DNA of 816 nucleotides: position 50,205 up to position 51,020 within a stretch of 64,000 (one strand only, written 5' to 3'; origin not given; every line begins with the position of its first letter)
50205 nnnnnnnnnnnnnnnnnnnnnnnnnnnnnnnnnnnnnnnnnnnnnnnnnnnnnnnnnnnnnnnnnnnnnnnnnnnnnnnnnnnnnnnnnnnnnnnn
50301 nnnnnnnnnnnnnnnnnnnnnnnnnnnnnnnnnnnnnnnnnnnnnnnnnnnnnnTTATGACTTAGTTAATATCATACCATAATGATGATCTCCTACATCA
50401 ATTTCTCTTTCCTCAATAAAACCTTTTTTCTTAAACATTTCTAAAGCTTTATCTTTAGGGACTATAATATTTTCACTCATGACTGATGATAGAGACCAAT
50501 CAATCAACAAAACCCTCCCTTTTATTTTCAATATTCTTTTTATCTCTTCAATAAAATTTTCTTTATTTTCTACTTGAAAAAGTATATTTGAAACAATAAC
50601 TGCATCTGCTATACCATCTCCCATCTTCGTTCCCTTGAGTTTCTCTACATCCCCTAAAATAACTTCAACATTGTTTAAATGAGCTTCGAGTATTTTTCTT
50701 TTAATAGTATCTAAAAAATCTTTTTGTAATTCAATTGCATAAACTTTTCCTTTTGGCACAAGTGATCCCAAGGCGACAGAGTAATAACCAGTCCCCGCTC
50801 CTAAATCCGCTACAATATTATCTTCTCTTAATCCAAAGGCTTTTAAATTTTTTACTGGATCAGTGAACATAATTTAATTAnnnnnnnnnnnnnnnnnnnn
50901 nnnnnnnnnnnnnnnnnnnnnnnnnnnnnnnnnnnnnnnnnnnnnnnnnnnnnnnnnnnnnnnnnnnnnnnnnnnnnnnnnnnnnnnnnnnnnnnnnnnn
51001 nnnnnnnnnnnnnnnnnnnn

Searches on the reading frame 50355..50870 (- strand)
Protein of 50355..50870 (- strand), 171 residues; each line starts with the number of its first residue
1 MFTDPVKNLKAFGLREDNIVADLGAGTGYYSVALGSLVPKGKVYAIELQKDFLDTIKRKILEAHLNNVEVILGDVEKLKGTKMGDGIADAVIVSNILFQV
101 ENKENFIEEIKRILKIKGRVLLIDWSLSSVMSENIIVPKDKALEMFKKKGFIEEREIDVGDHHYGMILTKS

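Call 88: search_protein_families(library=pfam, proteins=[window:50355-50870:-], max_evalue=0.001)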
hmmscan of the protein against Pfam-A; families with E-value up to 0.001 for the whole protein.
window:50355-50870:- (171 aa): 16 families
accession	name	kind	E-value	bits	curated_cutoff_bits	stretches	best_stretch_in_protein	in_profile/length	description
PF13847.12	Methyltransf_31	-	5.3e-16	59.1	27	1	16-148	3-143/145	Methyltransferase domain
PF08241.18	Methyltransf_11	-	6.7e-14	52.7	21.2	1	22-121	2-94/95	Methyltransferase domain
PF13649.12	Methyltransf_25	-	2.1e-13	51.2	27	1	20-118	1-97/97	Methyltransferase domain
PF01209.24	Ubie_methyltran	-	6.5e-10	39.2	20.1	1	12-128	43-157/233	ubiE/COQ5 methyltransferase family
PF02475.24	TRM5-TYW2_MTfase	-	3.3e-09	37.3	28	1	15-125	35-138/164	TRM5/TYW2 methyltransferase domain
PF08242.18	Methyltransf_12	-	1.7e-08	35.5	30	1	22-119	2-97/98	Methyltransferase domain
PF01728.25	FtsJ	-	2e-06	28.3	24.1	1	9-85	13-85/181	FtsJ-like methyltransferase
PF00891.24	Methyltransf_2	-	2e-06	27.8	22.3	1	8-129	54-171/210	O-methyltransferase domain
PF05175.20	MTS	-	2.2e-06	27.9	23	1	16-123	31-139/170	Methyltransferase small domain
PF02390.23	Methyltransf_4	-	3.8e-06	26.9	24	1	18-78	3-64/173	Putative methyltransferase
PF02527.21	GidB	-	1e-05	25.4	27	1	11-125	44-156/184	rRNA small subunit methyltransferase G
PF01135.25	PCMT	-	1.8e-05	25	20.3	1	13-75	70-133/210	Protein-L-isoaspartate(D-aspartate) O-methyltransferase (PCMT)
PF06325.19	PrmA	-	8.6e-05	22.6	22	1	15-121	160-257/296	Ribosomal protein L11 methyltransferase (PrmA)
PF00398.26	RrnaAD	-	0.00011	21.9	24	1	10-82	24-92/263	Ribosomal RNA adenine dimethylase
PF13489.12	Methyltransf_23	-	0.00019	21.6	27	1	9-148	13-131/164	Methyltransferase domain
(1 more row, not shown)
